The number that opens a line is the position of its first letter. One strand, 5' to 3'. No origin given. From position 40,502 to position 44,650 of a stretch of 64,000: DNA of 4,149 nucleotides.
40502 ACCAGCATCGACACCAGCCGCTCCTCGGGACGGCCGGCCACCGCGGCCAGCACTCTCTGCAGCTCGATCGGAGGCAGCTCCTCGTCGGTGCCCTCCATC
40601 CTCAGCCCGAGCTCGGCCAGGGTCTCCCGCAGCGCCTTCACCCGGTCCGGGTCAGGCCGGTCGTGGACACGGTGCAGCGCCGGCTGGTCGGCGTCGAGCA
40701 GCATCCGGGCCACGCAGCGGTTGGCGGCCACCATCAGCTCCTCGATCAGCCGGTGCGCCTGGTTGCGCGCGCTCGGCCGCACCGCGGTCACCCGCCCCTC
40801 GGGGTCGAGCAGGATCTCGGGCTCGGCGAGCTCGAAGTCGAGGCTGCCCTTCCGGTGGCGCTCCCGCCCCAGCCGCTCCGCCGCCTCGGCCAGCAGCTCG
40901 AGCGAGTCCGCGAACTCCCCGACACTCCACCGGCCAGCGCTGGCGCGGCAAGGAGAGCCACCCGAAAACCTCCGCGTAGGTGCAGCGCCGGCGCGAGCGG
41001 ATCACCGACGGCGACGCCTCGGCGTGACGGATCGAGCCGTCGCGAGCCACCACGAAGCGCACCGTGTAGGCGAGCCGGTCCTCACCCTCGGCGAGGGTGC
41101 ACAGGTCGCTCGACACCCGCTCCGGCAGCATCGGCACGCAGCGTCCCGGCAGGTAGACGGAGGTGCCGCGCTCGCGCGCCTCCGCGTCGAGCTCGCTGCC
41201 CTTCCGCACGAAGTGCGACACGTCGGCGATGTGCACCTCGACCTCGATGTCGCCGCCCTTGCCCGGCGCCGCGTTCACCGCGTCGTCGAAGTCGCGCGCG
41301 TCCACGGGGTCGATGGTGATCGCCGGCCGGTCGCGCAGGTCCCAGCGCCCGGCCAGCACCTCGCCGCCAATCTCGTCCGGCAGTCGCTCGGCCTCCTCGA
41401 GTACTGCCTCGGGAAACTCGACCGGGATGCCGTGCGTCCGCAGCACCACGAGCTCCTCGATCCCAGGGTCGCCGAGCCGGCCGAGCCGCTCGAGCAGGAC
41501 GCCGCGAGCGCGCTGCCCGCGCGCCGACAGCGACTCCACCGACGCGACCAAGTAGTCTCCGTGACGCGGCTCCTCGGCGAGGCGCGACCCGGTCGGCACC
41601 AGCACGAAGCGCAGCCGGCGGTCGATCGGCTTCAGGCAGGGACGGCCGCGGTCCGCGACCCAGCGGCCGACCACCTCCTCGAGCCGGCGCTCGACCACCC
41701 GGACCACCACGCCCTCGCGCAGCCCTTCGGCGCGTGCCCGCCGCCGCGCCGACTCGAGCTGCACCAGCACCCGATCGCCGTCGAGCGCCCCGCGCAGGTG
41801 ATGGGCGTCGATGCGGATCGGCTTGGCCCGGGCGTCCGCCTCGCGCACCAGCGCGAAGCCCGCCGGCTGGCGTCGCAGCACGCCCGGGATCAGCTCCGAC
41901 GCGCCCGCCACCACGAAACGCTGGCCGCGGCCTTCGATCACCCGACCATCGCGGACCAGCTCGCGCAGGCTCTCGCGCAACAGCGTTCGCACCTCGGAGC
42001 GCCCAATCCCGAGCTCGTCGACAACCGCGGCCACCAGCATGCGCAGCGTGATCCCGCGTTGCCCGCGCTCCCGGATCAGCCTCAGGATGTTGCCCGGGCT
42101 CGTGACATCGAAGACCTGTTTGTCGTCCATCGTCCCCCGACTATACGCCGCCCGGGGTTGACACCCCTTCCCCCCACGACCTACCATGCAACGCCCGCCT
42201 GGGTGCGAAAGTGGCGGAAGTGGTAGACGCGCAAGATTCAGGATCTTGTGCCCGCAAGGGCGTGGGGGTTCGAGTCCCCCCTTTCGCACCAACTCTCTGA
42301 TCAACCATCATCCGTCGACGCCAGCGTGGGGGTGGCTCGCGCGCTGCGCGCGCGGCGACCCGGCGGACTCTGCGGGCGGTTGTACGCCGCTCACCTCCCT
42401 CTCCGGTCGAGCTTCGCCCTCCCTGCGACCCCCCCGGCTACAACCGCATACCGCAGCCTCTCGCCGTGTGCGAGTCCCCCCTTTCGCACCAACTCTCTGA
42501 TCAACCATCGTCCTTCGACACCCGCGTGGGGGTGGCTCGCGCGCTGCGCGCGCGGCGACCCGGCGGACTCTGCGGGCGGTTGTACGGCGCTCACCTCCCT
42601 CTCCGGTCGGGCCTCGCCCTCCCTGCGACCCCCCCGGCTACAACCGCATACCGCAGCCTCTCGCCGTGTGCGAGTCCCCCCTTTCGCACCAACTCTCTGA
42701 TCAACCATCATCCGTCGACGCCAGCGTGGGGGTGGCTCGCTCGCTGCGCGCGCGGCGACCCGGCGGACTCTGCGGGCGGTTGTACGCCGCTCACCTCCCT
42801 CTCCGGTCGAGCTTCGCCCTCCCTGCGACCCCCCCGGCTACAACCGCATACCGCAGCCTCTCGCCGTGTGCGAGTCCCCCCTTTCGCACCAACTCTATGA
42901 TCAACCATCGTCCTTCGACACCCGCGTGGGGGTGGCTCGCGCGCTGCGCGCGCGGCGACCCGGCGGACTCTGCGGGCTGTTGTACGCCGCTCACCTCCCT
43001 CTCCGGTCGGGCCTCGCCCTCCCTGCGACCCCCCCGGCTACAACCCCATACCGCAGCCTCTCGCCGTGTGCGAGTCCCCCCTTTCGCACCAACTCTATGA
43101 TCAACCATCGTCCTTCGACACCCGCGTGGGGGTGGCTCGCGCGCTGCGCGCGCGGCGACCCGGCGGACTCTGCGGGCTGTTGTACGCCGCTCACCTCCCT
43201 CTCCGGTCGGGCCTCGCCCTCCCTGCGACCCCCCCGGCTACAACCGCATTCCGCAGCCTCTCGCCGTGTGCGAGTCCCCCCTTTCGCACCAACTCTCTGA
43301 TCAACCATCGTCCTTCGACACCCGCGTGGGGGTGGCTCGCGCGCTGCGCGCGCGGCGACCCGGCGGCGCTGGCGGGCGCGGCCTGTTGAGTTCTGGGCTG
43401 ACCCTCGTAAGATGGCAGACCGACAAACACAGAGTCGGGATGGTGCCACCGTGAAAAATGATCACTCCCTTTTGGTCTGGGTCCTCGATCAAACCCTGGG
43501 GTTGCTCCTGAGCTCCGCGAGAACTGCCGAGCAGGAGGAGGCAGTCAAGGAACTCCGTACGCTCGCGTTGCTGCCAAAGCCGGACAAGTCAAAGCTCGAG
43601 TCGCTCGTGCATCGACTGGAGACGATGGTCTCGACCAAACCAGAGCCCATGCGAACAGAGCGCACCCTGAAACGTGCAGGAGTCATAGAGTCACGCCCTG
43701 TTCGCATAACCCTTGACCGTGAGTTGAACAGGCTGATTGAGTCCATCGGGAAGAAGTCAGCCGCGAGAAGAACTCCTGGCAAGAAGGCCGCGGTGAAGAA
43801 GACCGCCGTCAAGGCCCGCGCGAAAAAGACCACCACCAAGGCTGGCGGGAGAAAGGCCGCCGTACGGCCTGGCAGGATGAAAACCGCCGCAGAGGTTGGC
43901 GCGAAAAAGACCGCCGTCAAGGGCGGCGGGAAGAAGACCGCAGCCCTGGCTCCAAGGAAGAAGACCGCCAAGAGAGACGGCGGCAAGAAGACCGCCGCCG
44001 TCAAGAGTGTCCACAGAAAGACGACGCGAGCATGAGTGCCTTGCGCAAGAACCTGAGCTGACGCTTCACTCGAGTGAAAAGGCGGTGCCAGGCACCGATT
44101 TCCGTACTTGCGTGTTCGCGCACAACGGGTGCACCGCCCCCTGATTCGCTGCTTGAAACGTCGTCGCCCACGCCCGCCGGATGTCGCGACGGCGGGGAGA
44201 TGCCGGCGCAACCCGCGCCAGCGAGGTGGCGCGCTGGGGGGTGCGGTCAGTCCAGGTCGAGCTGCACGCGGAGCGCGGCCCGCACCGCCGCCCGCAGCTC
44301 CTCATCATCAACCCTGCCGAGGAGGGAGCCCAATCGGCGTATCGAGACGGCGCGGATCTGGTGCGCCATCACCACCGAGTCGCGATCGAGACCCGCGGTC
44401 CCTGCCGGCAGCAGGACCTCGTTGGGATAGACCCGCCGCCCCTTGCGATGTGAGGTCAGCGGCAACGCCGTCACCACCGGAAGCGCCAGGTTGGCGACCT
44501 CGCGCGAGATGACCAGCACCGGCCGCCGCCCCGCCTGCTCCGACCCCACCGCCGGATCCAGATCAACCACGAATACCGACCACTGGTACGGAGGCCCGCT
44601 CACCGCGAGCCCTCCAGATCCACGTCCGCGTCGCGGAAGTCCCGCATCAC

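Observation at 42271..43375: The 3' end of tRNA-Leu(CAG) recurs five more times at an exact 200-bp period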

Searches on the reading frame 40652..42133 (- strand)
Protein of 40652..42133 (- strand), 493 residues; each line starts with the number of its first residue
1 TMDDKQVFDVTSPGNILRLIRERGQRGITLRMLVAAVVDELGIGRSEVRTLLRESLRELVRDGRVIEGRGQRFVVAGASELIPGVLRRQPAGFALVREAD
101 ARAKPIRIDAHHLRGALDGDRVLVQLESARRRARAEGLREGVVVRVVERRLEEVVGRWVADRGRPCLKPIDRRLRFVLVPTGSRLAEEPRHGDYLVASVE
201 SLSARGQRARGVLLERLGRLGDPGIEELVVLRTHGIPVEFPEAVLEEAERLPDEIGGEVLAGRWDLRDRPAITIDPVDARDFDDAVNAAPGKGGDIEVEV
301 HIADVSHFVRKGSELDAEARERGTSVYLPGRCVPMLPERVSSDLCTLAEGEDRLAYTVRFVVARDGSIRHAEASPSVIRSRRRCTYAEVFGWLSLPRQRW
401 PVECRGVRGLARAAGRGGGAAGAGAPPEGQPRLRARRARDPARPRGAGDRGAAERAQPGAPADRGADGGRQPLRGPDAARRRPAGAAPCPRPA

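Call 8: search_protein_families(library=pfam, proteins=[window:40652-42133:-], max_evalue=0.01)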
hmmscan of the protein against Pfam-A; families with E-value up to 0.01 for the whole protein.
window:40652-42133:- (493 aa): 3 families
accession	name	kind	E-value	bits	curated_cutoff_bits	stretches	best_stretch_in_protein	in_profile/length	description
PF00773.25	RNB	-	3.6e-48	164.9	29.3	1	263-395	1-133/326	RNB domain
PF17876.7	CSD2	-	4.8e-13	49.4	26.2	1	169-241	4-74/74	Cold shock domain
PF08206.17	OB_RNB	-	3.4e-08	33.5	24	1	84-137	1-53/58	Ribonuclease B OB domain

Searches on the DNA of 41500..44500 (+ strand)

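Call 9: search_rna_families(source=window, start=41500, end=44500, threshold=evalue, max_evalue=1)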
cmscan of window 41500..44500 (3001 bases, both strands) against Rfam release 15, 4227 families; matches with E-value up to 1: 1.
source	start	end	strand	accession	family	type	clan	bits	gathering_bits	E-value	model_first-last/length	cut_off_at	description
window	42205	42288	+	RF00005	tRNA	Gene; tRNA;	CL00001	55.4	29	1.6e-10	1-71/71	no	tRNA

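Call 69: build_rna_model(alignment_id=A4, structure=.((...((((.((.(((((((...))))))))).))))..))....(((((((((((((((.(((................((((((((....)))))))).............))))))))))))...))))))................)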
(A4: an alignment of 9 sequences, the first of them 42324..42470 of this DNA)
Model R1 built from alignment A4 (9 sequences, 151 columns); structure: as given.
model positions 147; base pairs 41; branch points 1; effective number of sequences 1.13; information 0.591 bits per position. Calibrated on 0.2 Mb of random sequence (short: E-values are rough).
structure used (alignment columns):
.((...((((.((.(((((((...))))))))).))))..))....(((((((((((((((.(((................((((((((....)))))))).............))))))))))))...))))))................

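Call 70: search_with_rna_model(model_id=R1, source=window, max_evalue=1)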
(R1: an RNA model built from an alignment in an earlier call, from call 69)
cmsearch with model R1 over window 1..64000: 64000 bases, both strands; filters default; matches with E-value up to 1: 9.
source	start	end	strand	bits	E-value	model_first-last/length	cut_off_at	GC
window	42324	42470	+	153.5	3.3e-27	1-147/147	no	0.76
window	42524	42670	+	148.7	2.7e-26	1-147/147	no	0.77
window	43124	43270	+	147.4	4.8e-26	1-147/147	no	0.76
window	42724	42870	+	147.2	5.2e-26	1-147/147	no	0.75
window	42924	43070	+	145.5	1.1e-25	1-147/147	no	0.76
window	43324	43436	+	51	5.8e-08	1-147/147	no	0.73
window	38176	38240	+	15.6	0.26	52-128/147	no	0.66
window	23495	23573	+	14.4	0.44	1-147/147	no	0.68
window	5233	5290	-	14.2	0.48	59-118/147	no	0.74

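Call 71: search_with_rna_model(model_id=R1, sources=[L001, L003, L004, L005, L009, L010, L011, L014, L016, L017, L018, L020, L023, L026, L027, L028, L031, L032, L033, L034, L035, L039, L044, L045, L046, L049, L051, L052, L053, L055, L056, L057, L061, L063, L065, L066, L067, L072, L074, L076, L078, L079, L080, L081, L085, L088, L093, L097, L099, L100, L101, L103, L106, L111, L117, L118, L121, L125, L128, L129, L130, L131, L132, L133, L134, L135, L136, L137, L138, L139, L140, L141, L142, L143, L144, L145], max_evalue=1)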
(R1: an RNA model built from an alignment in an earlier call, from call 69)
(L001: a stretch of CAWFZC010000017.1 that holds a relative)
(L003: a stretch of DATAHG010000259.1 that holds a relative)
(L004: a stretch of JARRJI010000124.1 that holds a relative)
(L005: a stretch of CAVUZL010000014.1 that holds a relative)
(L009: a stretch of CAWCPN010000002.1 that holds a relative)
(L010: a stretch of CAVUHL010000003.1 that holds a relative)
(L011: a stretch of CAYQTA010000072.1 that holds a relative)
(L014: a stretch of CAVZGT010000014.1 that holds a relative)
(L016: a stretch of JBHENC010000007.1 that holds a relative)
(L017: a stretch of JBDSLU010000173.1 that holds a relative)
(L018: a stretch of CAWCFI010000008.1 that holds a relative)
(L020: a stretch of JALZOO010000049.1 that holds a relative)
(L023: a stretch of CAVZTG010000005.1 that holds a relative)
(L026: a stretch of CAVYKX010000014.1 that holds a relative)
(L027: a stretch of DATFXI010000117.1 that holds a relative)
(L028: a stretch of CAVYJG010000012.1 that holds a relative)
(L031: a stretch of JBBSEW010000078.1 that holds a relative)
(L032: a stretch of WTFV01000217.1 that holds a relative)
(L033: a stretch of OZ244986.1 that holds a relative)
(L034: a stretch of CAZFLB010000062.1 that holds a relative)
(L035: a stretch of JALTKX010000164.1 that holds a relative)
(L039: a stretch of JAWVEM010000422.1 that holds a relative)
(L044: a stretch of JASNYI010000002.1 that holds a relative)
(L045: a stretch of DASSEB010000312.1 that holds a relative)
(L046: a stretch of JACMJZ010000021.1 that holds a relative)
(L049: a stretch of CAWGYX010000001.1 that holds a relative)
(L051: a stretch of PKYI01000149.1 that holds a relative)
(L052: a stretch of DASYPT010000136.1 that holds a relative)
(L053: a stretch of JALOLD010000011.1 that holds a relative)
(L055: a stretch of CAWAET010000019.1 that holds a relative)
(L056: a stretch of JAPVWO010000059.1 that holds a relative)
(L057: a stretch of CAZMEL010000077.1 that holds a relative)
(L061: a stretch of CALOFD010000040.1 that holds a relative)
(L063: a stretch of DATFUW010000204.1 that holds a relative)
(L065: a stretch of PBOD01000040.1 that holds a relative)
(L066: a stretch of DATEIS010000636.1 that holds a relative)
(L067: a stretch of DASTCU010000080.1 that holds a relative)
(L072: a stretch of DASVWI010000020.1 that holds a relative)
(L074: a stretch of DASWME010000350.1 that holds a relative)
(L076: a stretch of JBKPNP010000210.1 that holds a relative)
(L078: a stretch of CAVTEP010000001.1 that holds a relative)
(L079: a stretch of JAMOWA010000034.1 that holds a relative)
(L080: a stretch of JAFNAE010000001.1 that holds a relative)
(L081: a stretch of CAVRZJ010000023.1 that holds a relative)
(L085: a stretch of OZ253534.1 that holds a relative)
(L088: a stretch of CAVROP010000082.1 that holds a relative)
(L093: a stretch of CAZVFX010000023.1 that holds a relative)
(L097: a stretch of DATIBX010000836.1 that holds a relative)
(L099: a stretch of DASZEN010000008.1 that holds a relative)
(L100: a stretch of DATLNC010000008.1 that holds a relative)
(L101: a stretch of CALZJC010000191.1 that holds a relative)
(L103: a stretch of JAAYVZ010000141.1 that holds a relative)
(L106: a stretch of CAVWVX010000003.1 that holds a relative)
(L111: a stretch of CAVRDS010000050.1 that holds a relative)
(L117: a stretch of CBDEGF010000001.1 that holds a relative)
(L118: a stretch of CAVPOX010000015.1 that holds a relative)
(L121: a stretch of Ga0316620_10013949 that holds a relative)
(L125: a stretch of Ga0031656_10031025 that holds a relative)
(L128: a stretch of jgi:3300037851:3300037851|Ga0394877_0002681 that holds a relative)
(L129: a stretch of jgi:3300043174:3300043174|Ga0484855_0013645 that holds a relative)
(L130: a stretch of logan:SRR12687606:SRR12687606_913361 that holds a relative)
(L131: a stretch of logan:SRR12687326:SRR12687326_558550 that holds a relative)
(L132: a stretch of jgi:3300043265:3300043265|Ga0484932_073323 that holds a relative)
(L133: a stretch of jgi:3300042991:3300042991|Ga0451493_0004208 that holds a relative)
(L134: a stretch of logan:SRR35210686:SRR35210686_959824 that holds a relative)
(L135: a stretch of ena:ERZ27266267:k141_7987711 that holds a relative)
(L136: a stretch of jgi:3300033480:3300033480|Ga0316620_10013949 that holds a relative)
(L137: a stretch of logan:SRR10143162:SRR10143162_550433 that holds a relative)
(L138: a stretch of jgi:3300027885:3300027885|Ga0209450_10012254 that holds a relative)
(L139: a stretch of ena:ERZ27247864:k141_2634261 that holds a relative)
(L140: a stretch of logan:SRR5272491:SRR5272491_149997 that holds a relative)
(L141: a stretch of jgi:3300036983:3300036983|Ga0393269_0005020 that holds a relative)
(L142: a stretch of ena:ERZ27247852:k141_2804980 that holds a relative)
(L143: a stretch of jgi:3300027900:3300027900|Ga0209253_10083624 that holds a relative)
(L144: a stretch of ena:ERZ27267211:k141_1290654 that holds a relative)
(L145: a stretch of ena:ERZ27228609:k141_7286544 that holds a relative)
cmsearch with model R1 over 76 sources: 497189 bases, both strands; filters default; matches with E-value up to 1: 20.
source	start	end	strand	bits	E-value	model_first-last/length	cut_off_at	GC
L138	108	255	+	156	8.7e-27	1-147/147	no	0.75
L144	1386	1532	+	151.3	6.8e-26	1-147/147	no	0.75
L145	858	1005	+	150.8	8.4e-26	1-147/147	no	0.76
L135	934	1058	+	106.5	1.7e-17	1-147/147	no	0.7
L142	1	103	+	98.2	6.3e-16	46-147/147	5'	0.76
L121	2661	2815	-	86.9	8.2e-14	1-147/147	no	0.77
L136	1704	1858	+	86.9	8.2e-14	1-147/147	no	0.77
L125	2103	2204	+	86.5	9.7e-14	1-102/147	3'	0.79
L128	3720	3938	+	65.2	1e-09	1-147/147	no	0.78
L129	2204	2321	+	61.9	4e-09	1-147/147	no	0.75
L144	1586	1701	+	51.4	3.9e-07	1-147/147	no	0.71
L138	1271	1407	+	48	1.6e-06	1-147/147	no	0.71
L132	93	200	+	27.2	0.013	1-147/147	no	0.74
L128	5515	5622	+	27.2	0.013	1-147/147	no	0.74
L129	3999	4106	+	27.2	0.013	1-147/147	no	0.74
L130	651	758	+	27.2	0.013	1-147/147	no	0.74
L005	2826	2995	+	23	0.084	1-147/147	no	0.66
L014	2662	2750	+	19.7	0.34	1-147/147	no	0.72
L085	5932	6068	+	18.1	0.7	1-147/147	no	0.68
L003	2601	2707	+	17.8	0.77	1-147/147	no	0.73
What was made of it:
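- Tried and rejected: No covariance-model hits (call 71).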

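Call 74: search_with_rna_model(model_id=R1, source=L146, max_evalue=1, show_alignments=1)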
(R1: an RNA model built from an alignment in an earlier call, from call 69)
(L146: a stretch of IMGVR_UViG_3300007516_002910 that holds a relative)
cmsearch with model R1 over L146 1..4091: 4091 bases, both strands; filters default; matches with E-value up to 1: 1.
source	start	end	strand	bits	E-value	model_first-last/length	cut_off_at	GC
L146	3656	3781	-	7.5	0.54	1-147/147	no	0.7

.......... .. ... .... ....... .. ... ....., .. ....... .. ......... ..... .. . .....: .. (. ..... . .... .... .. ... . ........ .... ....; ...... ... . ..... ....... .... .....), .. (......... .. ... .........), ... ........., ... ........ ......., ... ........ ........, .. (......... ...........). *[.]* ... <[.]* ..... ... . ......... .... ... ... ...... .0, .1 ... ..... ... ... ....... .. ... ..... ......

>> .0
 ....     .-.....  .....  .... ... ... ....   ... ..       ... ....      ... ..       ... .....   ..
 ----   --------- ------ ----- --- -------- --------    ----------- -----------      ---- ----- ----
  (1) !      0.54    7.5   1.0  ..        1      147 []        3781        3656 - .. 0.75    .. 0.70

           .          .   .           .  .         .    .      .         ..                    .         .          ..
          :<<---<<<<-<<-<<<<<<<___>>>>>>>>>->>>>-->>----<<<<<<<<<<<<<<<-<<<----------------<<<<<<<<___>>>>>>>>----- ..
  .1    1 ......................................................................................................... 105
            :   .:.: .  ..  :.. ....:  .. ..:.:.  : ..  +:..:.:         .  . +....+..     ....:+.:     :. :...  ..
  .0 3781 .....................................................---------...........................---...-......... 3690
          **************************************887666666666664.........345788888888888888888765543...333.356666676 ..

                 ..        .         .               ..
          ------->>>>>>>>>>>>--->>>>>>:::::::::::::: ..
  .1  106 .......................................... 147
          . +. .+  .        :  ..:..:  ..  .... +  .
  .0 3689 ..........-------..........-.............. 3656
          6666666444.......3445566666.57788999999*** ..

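Call 89: search_rna_families(source=window, start=42285, end=42700, threshold=evalue, max_evalue=10)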
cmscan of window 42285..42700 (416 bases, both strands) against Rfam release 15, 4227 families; matches with E-value up to 10: 2.
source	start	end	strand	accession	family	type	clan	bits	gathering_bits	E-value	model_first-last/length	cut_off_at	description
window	42458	42477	-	RF00175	HIV-1_DIS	Cis-reg;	-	14.1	35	7.7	1-40/40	no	Human immunodeficiency virus type 1 dimerisation initiation site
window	42658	42677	-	RF00175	HIV-1_DIS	Cis-reg;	-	14.1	35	7.7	1-40/40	no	Human immunodeficiency virus type 1 dimerisation initiation site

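Call 92: search_with_rna_model(model_id=R1, source=L147, max_evalue=1)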
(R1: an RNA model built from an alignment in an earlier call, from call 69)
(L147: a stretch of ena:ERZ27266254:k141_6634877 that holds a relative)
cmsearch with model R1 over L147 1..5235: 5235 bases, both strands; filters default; matches with E-value up to 1: 3.
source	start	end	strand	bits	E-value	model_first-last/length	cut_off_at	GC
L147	569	716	+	130.2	6.5e-24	1-147/147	no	0.75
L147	470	486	-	8.3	0.5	15-31/147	no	0.88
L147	645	669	-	8.2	0.51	82-105/147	no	0.76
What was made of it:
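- On Tandem repeat expanded by unequal homologous exchange: Relatives carry 0-2 intact modules against 5 in the window (calls 71, 92).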

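Call 96: search_dna_similar(query=window:42292-42491:+, collection=phages, mode=distant, max_evalue=0.001, max_rows=10)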
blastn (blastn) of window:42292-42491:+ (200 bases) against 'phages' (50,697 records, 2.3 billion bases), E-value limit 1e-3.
No match.

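Call 97: search_dna_similar(query=window:42292-42491:+, collection=plasmids, mode=distant, max_evalue=0.001, max_rows=10)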
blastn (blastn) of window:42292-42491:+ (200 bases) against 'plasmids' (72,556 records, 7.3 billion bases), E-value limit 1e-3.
No match.
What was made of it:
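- Tried and rejected: No match to the unit (calls 96, 97).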
